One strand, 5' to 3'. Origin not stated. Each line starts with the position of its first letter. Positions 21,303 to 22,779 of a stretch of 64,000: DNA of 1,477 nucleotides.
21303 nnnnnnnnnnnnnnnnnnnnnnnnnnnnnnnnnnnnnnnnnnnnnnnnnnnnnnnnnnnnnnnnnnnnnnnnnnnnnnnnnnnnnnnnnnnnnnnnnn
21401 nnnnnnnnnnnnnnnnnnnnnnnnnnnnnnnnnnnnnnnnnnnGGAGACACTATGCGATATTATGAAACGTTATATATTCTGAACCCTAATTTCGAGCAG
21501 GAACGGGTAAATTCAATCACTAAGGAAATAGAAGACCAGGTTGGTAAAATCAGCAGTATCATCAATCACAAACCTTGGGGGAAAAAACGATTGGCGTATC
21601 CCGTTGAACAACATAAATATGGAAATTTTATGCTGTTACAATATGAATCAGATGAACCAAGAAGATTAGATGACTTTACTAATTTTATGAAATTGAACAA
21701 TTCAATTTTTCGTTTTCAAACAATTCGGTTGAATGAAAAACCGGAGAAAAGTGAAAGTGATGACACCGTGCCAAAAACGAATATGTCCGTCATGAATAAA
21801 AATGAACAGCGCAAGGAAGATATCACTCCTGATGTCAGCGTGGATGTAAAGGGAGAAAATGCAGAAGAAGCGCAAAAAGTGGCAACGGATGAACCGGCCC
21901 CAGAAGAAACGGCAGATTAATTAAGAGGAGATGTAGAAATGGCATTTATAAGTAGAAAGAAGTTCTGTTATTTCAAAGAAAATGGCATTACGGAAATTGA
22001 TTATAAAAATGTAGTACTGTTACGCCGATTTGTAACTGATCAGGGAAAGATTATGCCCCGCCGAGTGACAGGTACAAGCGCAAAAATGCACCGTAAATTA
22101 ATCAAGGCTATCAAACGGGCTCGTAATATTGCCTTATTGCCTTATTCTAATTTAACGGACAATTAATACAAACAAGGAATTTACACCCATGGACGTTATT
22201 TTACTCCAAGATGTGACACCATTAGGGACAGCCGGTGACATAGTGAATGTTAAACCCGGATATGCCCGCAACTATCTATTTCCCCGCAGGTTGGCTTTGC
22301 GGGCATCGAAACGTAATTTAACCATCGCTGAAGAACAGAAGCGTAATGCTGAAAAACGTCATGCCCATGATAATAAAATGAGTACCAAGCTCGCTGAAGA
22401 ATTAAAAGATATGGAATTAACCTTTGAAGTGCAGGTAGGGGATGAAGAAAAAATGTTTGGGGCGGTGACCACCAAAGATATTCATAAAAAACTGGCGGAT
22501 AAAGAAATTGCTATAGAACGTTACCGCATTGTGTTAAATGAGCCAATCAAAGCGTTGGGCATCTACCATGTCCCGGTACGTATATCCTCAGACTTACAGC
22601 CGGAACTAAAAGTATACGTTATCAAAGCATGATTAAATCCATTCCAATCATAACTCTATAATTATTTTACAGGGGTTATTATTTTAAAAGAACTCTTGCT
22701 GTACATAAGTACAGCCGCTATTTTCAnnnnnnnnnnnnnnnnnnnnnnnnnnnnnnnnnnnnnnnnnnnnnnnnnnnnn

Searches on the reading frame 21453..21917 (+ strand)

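Call 13: search_protein_families(library=pfam, proteins=[window:21453-21917:+], max_evalue=0.001)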
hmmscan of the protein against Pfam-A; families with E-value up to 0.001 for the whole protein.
window:21453-21917:+ (155 aa): 1 family
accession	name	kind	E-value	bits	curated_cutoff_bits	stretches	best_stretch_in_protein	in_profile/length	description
PF01250.22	Ribosomal_S6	-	8.7e-18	64.7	27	1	4-92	2-90/90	Ribosomal protein S6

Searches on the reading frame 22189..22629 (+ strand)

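Call 13: search_protein_families(library=pfam, proteins=[window:22189-22629:+], max_evalue=0.001)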
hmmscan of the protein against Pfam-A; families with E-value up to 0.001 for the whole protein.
window:22189-22629:+ (147 aa): 2 families
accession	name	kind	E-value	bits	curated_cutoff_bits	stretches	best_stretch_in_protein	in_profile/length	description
PF01281.25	Ribosomal_L9_N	-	2.5e-22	78.6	20.7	1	1-44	1-44/47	Ribosomal protein L9, N-terminal domain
PF03948.19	Ribosomal_L9_C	-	9.4e-22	77.7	23.2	1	66-145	4-85/86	Ribosomal protein L9, C-terminal domain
